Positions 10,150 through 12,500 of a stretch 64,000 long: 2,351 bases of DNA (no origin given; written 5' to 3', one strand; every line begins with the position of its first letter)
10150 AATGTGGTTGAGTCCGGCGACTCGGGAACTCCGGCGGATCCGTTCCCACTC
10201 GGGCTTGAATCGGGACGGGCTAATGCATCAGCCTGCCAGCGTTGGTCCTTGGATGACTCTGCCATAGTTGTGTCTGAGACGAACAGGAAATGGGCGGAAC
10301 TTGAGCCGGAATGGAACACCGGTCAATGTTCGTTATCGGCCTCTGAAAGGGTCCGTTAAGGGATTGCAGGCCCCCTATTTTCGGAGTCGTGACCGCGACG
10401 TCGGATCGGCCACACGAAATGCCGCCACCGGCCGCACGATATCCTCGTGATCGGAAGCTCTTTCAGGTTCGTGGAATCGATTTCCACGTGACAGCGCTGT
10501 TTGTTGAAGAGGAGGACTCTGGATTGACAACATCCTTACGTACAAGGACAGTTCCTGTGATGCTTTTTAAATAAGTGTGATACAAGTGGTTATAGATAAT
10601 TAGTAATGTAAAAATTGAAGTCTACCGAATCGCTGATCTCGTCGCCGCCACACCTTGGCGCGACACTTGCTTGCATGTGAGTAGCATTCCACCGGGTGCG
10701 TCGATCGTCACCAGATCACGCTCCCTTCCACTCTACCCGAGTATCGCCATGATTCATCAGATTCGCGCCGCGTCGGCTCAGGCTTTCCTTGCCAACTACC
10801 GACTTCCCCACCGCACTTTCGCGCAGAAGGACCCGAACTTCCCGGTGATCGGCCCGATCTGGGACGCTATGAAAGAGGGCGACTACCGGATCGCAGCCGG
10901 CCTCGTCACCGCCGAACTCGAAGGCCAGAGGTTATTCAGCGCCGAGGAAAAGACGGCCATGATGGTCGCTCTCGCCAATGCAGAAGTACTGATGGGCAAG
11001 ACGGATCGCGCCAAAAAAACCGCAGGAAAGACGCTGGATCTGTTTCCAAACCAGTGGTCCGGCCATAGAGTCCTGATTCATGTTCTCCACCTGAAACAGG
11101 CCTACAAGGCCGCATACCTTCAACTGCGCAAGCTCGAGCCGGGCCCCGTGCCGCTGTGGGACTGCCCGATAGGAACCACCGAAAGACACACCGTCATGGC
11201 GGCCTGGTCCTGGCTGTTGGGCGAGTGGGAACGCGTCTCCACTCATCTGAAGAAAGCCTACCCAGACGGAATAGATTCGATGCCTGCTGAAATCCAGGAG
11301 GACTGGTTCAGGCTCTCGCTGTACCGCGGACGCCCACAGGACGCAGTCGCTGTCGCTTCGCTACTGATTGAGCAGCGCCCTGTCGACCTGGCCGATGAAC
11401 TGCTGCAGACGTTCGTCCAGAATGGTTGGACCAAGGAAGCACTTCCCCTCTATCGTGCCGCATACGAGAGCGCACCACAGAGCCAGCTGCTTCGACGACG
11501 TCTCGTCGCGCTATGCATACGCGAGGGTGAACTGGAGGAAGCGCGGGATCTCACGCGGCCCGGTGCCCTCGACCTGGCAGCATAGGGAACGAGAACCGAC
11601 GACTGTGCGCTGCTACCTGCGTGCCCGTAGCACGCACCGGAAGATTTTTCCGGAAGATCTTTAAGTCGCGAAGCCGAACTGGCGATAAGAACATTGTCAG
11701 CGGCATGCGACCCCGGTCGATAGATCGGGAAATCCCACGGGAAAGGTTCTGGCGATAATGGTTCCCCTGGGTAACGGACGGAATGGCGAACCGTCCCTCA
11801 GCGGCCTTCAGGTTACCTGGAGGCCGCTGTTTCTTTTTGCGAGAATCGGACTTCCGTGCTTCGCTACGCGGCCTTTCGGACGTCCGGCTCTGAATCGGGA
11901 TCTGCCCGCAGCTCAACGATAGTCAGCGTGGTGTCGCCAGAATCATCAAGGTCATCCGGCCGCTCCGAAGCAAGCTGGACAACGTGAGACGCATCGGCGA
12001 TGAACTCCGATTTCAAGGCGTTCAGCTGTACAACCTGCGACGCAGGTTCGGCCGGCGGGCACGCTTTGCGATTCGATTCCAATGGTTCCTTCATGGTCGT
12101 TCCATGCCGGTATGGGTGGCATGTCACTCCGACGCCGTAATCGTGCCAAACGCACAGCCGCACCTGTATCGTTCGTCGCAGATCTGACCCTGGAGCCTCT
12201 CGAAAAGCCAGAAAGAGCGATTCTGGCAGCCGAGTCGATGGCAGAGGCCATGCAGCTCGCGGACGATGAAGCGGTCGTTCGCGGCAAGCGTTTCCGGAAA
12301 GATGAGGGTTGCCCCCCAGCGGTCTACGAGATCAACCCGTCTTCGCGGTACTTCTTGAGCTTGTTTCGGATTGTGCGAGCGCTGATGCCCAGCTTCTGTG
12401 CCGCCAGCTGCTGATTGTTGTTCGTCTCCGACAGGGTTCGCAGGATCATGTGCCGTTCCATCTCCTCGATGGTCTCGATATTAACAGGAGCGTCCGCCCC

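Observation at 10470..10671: Textbook-like sigma-54 promoter architecture: palindrome, AT-rich tract, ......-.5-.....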

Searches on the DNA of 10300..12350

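Call 38: search_rna_families(source=window, start=10300, end=12350, threshold=evalue, max_evalue=10, show_alignments=2)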
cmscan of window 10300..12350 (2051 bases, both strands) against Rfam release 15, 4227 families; matches with E-value up to 10: 1.
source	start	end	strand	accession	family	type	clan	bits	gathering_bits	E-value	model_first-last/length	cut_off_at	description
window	11786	11857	+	RF00599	SNORA77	Gene; snRNA; snoRNA; HACA-box;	-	17.6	42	1.3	1-125/125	no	Small nucleolar RNA SNORA77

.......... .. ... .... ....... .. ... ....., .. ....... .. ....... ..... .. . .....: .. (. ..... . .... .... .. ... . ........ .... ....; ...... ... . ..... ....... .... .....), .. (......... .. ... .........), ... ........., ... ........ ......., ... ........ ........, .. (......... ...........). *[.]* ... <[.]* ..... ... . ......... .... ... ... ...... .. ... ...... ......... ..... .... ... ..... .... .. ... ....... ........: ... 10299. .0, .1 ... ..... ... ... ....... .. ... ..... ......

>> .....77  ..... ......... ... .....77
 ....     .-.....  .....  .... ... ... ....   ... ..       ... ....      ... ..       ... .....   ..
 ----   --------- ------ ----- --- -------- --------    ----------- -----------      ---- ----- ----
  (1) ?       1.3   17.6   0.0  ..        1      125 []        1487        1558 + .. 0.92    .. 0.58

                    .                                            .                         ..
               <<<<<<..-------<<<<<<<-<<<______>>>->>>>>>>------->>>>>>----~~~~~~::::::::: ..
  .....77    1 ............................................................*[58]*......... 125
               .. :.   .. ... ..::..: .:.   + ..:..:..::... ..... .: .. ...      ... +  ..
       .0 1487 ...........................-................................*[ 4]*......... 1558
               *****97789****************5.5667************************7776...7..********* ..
